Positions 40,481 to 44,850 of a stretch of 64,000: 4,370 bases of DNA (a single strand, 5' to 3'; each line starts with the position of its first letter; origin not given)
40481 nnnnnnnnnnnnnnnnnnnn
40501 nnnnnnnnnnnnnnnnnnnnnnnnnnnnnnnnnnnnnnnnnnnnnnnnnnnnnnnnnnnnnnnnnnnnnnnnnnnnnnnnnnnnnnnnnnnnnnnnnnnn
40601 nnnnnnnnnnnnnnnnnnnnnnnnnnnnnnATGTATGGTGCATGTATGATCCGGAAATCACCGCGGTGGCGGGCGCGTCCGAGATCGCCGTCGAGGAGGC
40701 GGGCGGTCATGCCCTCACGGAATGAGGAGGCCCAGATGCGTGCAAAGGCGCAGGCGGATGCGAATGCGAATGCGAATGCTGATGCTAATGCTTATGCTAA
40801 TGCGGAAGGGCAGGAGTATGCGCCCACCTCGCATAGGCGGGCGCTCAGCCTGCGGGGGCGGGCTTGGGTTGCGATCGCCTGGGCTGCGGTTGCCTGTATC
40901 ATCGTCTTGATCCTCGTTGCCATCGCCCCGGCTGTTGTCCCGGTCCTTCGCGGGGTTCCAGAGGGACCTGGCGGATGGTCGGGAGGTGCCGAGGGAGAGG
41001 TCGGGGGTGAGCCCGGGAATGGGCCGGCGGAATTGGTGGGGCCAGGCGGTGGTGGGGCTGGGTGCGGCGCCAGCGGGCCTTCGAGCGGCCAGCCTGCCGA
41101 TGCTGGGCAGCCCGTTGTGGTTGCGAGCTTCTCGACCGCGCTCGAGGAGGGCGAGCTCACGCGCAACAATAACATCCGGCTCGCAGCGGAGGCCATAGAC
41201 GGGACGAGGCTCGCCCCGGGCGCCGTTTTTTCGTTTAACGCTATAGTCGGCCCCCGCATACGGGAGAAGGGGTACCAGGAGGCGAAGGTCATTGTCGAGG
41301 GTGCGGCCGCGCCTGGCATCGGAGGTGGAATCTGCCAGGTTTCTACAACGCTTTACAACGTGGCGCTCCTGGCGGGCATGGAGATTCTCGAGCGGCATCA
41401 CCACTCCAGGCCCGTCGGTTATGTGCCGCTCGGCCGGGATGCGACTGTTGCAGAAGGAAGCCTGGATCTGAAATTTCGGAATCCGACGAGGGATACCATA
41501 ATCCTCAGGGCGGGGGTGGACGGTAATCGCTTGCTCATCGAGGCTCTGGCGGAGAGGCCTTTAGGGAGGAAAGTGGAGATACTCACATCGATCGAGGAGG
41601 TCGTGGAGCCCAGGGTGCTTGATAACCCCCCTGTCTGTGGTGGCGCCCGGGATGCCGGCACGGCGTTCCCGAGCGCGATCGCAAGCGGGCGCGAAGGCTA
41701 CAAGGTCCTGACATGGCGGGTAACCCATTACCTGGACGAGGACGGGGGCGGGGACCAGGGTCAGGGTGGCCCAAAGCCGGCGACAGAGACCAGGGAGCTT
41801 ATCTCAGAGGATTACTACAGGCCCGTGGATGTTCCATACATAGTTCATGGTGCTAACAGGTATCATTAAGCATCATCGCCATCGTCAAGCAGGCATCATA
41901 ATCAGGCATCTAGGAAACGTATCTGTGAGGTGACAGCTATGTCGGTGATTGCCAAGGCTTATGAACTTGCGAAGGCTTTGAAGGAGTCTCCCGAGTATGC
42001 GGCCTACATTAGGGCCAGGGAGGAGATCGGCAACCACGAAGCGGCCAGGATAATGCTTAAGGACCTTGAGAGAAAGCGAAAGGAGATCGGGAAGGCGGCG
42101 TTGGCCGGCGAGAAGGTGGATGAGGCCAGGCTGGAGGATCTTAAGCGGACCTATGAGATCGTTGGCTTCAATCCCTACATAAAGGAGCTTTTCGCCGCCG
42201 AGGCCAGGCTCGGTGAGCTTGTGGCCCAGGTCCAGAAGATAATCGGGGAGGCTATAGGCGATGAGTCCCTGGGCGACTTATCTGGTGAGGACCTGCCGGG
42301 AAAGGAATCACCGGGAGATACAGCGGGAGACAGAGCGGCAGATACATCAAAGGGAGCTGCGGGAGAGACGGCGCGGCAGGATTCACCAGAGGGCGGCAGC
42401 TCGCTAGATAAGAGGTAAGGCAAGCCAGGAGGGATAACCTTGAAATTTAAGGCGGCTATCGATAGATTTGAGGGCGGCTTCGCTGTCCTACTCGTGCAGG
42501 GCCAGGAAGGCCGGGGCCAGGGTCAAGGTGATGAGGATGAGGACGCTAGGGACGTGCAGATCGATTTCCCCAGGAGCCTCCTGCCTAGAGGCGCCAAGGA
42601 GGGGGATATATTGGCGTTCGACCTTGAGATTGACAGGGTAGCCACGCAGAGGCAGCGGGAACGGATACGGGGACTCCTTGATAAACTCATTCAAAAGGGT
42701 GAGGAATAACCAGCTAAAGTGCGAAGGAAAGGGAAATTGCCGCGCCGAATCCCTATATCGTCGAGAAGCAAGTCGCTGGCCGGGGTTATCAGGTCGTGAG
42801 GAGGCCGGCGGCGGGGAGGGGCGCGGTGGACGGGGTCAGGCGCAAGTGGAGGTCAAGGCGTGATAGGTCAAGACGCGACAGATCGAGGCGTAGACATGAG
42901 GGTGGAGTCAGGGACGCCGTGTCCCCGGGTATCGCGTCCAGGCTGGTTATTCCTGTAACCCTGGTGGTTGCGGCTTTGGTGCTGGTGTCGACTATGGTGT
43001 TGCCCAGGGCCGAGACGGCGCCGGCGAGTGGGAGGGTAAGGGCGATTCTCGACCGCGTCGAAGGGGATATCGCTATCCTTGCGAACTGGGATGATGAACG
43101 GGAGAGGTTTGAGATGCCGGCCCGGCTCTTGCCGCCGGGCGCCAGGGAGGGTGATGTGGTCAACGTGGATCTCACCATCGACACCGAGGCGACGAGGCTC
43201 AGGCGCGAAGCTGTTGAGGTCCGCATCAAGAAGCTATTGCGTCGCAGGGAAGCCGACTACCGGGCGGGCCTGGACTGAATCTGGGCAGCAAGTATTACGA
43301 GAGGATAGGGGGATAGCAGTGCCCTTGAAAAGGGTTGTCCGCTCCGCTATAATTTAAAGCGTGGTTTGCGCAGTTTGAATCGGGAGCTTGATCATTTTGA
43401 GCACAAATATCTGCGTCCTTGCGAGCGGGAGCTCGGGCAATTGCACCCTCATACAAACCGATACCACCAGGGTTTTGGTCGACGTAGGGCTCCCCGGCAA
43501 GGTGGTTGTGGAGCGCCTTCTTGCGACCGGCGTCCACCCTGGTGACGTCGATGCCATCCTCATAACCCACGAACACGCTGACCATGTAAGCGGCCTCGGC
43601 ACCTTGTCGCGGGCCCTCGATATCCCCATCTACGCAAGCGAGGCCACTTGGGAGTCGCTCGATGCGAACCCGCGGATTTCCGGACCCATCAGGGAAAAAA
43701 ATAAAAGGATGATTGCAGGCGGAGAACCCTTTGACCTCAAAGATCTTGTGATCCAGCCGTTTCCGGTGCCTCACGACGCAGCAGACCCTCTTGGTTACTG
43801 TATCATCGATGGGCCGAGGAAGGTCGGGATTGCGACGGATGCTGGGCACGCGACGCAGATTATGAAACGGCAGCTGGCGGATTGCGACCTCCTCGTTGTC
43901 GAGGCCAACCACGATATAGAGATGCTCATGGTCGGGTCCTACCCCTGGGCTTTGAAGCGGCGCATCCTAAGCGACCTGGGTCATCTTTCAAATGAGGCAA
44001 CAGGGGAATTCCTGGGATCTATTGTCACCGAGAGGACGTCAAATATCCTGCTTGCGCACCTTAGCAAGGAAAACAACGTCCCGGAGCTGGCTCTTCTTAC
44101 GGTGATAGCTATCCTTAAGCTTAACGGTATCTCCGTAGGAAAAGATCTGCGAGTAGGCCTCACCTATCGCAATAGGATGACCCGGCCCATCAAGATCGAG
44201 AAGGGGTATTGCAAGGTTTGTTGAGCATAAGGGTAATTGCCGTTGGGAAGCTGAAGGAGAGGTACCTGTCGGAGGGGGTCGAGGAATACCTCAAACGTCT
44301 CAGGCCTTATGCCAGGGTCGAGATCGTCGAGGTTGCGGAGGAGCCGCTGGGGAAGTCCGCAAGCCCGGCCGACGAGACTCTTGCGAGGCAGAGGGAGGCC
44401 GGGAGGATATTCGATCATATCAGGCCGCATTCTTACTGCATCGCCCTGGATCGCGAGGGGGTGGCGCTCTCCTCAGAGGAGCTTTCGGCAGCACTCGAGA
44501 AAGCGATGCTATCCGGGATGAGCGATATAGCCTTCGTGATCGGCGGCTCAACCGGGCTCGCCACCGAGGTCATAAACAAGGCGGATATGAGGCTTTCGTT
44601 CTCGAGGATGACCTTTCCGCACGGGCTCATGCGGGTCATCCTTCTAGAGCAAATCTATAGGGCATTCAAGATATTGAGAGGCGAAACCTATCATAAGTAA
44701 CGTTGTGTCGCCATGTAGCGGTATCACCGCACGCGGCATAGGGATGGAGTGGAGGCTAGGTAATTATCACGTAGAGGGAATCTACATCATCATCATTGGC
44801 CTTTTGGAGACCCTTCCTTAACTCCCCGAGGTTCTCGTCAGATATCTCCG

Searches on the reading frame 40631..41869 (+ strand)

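Call 46: search_protein_families(library=pfam, proteins=[window:40631-41869:+])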
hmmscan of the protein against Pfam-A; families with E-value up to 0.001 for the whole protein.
window:40631-41869:+ (412 aa): 1 family
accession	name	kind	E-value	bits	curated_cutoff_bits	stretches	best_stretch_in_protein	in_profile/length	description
PF04294.18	VanW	-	4.1e-51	172.3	27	1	178-304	2-128/130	VanW like protein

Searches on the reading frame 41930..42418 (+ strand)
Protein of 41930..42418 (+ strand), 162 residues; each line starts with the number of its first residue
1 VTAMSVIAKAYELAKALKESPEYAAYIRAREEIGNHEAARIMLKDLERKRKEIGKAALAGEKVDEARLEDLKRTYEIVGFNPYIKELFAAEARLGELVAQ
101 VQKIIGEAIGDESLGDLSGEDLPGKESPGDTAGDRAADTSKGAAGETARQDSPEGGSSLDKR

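Call 46: search_protein_families(library=pfam, proteins=[window:41930-42418:+])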
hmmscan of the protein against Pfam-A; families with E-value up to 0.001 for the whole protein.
window:41930-42418:+ (162 aa): 1 family
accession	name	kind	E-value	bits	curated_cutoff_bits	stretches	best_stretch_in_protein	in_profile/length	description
PF06133.16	Com_YlbF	-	5.1e-22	78.8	23.9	1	6-109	1-104/105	Control of competence regulator ComK, YlbF/YmcA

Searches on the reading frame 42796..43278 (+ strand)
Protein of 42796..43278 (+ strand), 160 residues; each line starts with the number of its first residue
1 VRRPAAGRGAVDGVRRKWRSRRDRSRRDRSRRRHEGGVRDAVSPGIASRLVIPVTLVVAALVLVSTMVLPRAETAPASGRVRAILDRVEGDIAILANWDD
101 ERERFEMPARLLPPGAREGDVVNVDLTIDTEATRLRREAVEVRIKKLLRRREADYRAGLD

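Call 46: search_protein_families(library=pfam, proteins=[window:42796-43278:+])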
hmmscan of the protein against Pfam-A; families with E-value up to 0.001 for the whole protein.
window:42796-43278:+ (160 aa): 1 family
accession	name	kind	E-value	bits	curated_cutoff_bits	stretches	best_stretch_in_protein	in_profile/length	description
PF11213.13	DUF3006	-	2.4e-15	56.9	32.3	1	83-147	1-66/67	Protein of unknown function (DUF3006)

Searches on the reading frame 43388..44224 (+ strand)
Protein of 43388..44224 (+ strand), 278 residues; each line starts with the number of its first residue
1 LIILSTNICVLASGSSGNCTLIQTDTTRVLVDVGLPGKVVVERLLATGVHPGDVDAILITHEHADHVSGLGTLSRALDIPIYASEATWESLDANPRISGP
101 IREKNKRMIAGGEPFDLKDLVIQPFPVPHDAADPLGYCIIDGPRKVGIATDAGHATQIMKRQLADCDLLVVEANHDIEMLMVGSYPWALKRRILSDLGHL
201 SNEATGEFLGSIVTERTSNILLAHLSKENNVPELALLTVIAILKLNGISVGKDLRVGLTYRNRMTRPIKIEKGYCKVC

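Call 46: search_protein_families(library=pfam, proteins=[window:43388-44224:+])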
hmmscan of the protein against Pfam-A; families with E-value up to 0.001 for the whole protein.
window:43388-44224:+ (278 aa): 5 families
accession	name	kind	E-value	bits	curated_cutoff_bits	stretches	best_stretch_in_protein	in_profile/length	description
PF12706.13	Lactamase_B_2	-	1.3e-22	80.8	27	1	27-216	1-194/200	Beta-lactamase superfamily domain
PF00753.33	Lactamase_B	-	4.7e-20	72.8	22.7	1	15-155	4-153/196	Metallo-beta-lactamase superfamily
PF16661.11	Lactamase_B_6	-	2.6e-05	24.1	27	1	21-87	1-75/193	Metallo-beta-lactamase superfamily domain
PF13483.12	Lactamase_B_3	-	3.2e-05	24.4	24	1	18-133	8-86/160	Beta-lactamase superfamily domain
PF23023.1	Anti-Pycsar_Apyc1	-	0.00024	21.1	50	1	17-73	20-73/250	Anti-Pycsar protein Apyc1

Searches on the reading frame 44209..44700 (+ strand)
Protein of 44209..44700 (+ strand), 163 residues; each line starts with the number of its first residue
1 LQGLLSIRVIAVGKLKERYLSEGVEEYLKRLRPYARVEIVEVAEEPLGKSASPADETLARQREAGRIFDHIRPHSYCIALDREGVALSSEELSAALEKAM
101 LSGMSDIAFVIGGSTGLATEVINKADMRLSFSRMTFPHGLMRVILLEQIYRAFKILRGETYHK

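Call 46: search_protein_families(library=pfam, proteins=[window:44209-44700:+])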
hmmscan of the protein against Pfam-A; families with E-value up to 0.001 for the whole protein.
window:44209-44700:+ (163 aa): 1 family
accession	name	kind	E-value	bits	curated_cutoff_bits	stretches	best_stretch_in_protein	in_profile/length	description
PF02590.22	SPOUT_MTase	-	1.1e-54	185.1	27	1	6-162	2-154/154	Predicted SPOUT methyltransferase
